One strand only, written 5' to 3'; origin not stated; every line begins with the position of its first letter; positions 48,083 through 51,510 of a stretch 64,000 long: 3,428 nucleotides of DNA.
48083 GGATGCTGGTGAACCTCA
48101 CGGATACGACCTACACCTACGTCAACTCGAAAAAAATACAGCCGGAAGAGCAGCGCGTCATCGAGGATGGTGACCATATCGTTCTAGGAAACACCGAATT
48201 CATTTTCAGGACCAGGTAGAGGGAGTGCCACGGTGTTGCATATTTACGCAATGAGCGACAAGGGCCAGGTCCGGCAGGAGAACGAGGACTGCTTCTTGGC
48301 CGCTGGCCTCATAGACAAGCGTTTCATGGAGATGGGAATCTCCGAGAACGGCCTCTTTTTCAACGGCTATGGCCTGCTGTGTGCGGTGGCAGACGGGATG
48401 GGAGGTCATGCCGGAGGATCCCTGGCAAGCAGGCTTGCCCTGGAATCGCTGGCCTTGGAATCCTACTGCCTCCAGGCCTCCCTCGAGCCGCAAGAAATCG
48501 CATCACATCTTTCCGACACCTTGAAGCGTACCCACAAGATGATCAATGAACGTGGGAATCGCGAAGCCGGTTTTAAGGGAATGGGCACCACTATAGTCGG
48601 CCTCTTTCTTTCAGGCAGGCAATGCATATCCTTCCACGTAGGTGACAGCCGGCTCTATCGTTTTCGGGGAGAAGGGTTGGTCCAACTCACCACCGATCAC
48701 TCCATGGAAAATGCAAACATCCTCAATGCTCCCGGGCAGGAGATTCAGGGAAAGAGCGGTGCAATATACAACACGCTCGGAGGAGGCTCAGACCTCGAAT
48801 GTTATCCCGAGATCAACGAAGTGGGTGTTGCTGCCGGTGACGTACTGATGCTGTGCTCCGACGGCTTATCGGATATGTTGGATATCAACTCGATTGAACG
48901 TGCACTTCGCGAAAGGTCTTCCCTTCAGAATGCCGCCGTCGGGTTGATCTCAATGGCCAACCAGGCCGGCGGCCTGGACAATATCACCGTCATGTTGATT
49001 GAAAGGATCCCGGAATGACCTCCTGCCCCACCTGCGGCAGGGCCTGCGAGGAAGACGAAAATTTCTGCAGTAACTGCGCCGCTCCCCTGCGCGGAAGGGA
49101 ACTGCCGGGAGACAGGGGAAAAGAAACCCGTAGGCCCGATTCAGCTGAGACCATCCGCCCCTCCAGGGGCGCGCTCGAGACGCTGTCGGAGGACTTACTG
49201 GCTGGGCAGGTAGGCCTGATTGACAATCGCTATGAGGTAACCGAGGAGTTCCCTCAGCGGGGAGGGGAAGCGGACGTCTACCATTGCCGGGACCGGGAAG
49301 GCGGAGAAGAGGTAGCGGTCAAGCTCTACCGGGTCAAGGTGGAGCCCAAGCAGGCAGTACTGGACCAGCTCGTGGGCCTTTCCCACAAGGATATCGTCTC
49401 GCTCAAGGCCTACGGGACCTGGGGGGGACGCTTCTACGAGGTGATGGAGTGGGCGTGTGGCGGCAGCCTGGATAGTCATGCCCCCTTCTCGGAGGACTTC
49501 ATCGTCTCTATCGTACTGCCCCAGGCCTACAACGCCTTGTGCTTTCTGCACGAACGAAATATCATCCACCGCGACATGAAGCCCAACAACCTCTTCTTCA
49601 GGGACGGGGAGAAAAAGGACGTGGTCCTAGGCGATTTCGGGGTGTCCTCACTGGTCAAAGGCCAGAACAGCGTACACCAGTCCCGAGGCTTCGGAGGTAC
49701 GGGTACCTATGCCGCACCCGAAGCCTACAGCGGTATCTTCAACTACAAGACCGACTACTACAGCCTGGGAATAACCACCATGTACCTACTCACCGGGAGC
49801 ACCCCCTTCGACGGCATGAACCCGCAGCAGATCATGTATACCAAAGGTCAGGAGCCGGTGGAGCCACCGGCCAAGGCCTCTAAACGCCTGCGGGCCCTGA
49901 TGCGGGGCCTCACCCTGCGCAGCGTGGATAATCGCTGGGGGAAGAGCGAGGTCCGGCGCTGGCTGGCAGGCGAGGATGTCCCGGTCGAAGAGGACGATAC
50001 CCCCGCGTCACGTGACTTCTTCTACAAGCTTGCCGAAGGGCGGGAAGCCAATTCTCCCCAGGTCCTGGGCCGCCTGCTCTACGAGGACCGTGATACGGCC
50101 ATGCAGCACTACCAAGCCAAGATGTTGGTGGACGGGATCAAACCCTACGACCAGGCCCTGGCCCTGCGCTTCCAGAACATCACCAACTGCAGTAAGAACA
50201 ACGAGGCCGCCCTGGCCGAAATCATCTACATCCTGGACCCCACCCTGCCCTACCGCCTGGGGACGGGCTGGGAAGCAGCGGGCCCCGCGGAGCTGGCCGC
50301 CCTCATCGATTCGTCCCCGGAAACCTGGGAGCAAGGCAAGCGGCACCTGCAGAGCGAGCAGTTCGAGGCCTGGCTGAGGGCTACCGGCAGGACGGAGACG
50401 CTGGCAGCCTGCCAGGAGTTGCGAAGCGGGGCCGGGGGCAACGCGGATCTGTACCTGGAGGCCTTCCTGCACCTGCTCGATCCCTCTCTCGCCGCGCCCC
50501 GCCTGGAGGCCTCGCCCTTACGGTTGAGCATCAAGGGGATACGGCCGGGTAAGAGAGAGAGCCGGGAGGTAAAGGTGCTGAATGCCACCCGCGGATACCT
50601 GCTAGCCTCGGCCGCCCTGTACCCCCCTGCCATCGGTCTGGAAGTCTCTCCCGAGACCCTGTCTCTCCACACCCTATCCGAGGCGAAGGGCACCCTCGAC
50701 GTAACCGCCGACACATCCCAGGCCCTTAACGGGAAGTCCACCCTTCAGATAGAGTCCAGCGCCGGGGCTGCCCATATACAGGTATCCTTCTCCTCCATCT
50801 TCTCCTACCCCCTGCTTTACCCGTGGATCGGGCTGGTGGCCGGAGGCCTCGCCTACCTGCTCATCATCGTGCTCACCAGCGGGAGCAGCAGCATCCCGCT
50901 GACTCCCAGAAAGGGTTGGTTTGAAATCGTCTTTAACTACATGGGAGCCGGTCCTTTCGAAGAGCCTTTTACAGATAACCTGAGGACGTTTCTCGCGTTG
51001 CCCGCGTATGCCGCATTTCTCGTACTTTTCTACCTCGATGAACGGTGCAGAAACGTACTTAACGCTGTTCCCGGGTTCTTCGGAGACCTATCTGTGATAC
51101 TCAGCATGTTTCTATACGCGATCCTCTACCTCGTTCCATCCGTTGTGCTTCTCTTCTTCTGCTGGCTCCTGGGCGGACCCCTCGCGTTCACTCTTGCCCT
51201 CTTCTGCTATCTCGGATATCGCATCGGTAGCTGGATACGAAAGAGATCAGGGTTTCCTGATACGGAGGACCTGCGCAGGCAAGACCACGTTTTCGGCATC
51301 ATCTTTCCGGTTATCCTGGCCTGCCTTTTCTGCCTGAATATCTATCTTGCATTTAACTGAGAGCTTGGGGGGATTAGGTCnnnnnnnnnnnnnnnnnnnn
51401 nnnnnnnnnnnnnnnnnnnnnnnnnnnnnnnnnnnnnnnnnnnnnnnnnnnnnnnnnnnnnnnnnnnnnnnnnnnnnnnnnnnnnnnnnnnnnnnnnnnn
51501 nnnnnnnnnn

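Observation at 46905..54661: Six-gene coupled operon: orphan NrdG-like radical-SAM activase, ZnR-FHA, PP2C, ZnR-Ser/Thr kinase-TM, coiled-coil unknown, ClpB-D2-like AAA+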

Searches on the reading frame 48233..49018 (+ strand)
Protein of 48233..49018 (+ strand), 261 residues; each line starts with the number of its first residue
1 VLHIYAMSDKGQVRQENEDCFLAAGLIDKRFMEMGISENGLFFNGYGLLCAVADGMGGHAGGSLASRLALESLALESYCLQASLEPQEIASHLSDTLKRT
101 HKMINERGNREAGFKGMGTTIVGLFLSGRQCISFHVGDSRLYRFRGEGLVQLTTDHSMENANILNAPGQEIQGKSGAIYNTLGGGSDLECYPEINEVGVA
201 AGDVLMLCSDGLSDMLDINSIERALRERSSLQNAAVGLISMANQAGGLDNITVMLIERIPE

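Call 4: search_protein_families(library=pfam, proteins=[window:48233-49018:+], max_evalue=0.01)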
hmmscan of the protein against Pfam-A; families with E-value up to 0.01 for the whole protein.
window:48233-49018:+ (261 aa): 3 families
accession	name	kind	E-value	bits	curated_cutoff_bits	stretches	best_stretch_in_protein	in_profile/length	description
PF13672.11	PP2C_2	-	1.4e-15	57.8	24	1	47-217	24-179/209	Protein phosphatase 2C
PF00481.26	PP2C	-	8.6e-06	26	20.3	1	50-161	37-145/255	Protein phosphatase 2C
PF07228.17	SpoIIE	-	8.2e-05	23.1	25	0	193-222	114-143/192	Stage II sporulation protein E (SpoIIE)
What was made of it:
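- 48233..49018 (+): PP2C Ser/Thr phosphatase (261 aa). PP2C_2 1.4e-15 (call 4).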

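Call 5: search_protein_families(library=padloc, proteins=[window:48233-49018:+], max_evalue=0.01)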
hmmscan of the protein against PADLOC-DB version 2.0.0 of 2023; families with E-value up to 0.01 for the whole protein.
window:48233-49018:+ (261 aa): 1 family
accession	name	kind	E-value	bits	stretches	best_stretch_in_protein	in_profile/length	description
PDLC04518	PDC-M21C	-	4.6e-07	27.3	1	40-212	23-186/243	-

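Call 13: search_protein_families(library=ncbifam, proteins=[window:48233-49018:+], max_evalue=0.01)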
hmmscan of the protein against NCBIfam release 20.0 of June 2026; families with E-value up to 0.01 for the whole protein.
window:48233-49018:+ (261 aa): 2 families
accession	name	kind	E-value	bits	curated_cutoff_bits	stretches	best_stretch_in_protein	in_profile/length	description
NF033484.1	Stp1_PP2C_phos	equivalog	4.3e-50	170.4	230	1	7-257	1-232/232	Stp1/IreP family PP2C-type Ser/Thr phosphatase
NF011149.0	PRK14559.1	equivalog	1.1e-35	123.5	374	1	5-256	375-629/642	serine/threonine phosphatase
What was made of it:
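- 48233..49018 (+): Stp1_PP2C_phos 4e-50, below its cut-off (call 13).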

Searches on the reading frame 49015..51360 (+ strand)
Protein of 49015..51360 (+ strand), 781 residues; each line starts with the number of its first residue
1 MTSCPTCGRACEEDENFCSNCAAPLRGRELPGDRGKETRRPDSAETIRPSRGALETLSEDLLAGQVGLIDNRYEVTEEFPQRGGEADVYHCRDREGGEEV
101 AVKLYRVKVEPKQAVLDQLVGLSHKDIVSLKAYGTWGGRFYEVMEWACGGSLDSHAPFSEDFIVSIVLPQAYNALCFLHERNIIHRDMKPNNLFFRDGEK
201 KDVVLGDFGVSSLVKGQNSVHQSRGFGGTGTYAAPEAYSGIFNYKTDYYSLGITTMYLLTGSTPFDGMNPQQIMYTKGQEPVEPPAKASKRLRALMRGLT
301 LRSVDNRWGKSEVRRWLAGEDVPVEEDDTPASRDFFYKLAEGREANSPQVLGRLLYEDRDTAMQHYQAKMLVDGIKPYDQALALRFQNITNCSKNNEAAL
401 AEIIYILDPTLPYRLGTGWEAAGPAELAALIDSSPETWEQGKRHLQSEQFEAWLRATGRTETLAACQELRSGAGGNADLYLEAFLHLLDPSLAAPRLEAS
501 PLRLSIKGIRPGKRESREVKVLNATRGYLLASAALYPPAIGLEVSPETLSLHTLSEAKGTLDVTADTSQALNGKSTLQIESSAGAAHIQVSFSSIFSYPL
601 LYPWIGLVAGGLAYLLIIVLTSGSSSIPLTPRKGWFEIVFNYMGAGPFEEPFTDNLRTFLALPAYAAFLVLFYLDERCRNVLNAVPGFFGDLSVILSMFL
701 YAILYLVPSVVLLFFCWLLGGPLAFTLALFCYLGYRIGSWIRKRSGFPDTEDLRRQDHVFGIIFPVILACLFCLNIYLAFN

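Call 4: search_protein_families(library=pfam, proteins=[window:49015-51360:+], max_evalue=0.01)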
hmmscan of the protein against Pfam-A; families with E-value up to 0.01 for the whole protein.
window:49015-51360:+ (781 aa): 6 families
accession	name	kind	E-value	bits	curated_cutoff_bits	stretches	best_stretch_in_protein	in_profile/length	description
PF00069.31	Pkinase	-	9.8e-32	110.8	31.7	1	82-312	9-256/263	Protein kinase domain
PF07714.23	PK_Tyr_Ser-Thr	-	6.9e-20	71.9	23.1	1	87-307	14-248/258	Protein tyrosine and serine/threonine kinase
PF13240.11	Zn_Ribbon_1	-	0.0011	19.2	25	1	4-25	2-23/23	zinc-ribbon domain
PF24460.1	DUF7575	-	0.003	17.3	28.5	1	2-25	4-27/28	Domain of unknown function (DUF7575)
PF12773.13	DZR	-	0.0082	16.7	27.3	0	4-22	1-19/45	Double zinc ribbon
PF14531.12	Kinase-like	-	0.0095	15.7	25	0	176-307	159-289/289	Kinase-like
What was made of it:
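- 49015..51360 (+): Hanks-type Ser/Thr kinase (781 aa). N-terminal zinc ribbon, kinase domain at about aa 60-330, and about five hydrophobic segments at aa 599-781. Pkinase 1e-31 (call 4).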

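Call 5: search_protein_families(library=padloc, proteins=[window:49015-51360:+], max_evalue=0.01)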
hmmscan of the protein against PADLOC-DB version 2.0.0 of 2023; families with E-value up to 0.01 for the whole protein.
window:49015-51360:+ (781 aa): 34 families (the best 25 are shown)
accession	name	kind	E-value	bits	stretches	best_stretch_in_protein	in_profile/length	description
PDLC04138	mad6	-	6e-42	142.4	1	60-307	40-300/659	mads_6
PDLC04042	PD-T4-6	-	8.1e-34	115.6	1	68-303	6-250/292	-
PDLC04053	PD-T4-6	-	1.9e-30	104.4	1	71-308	9-258/311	-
PDLC04060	PD-T4-6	-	3.9e-28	96.6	1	68-302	5-246/486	-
PDLC04057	PD-T4-6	-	8e-28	95.6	1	68-282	5-227/443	-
PDLC04047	PD-T4-6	-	8.9e-28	95.3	1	70-282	9-229/327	-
PDLC04048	PD-T4-6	-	3.8e-27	93.6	1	68-282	7-229/354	-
PDLC03920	MkoA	-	6.5e-27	92.2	1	68-327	6-284/1112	-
PDLC04061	PD-T4-6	-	1.2e-26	92.3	1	68-305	13-263/510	-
PDLC04054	PD-T4-6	-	5.1e-26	89.9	1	70-289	10-237/347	-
PDLC04044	PD-T4-6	-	9.4e-26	88.8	1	118-277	90-251/372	-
PDLC04062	PD-T4-6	-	6e-24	82.9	1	118-309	90-281/450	-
PDLC04045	PD-T4-6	-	7.9e-23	79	1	110-265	86-246/350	-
PDLC04052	PD-T4-6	-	1e-21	75.7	1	69-297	7-248/496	-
PDLC04050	PD-T4-6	-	3e-20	70.6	1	121-274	119-275/480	-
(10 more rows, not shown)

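Call 13: search_protein_families(library=ncbifam, proteins=[window:49015-51360:+], max_evalue=0.01)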
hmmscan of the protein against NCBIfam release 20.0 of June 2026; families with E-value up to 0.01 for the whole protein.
window:49015-51360:+ (781 aa): 11 families
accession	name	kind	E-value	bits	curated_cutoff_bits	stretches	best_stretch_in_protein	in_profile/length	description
NF033483.0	PknB_PASTA_kin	equivalog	3.1e-35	122.3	450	1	68-302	4-245/563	Stk1 family PASTA domain-containing Ser/Thr kinase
NF047741.1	antiphage_MADS6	equivalog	3.4e-24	85.3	460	2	139-317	272-457/612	methylation-associated defense system protein kinase MAD6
NF038150.1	lanthi_synth_IV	equivalog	1.3e-19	70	650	1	176-332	312-460/851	class IV lanthionine synthetase LanL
TIGR03903.1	TOMM_kin_cyc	equivalog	2.5e-14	52.1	705.75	1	122-307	35-233/1267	TOMM system kinase/cyclase fusion protein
NF052427.1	StpK7MSMEG_1200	equivalog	5.3e-14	51.6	900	1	81-294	16-238/601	serine/threonine protein kinase StpK7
NF053615.1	SerThrKinAfsKStmc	equivalog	1.3e-07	30.7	1300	1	173-329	123-276/809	protein serine/threonine kinase AfsK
NF033442.0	BREX_PglW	equivalog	1.9e-07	29.2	990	1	173-212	620-661/1391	BREX system serine/threonine kinase PglW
NF043056.1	T4SS_LegK1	equivalog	1.4e-06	27.2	550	1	179-258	206-283/516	Dot/Icm T4SS effector kinase LegK1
NF038151.1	lanthi_synth_III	equivalog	1.4e-05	23.7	575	1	171-273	345-437/833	class III lanthionine synthetase LanKC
NF009651.0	PRK13184.1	equivalog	1.6e-05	23.1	839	1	174-277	125-243/932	serine/threonine-protein kinase PknD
TIGR03724.2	arch_bud32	equivalog_domain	0.0023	17.4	125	1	174-214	97-134/193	KEOPS complex kinase/ATPase Bud32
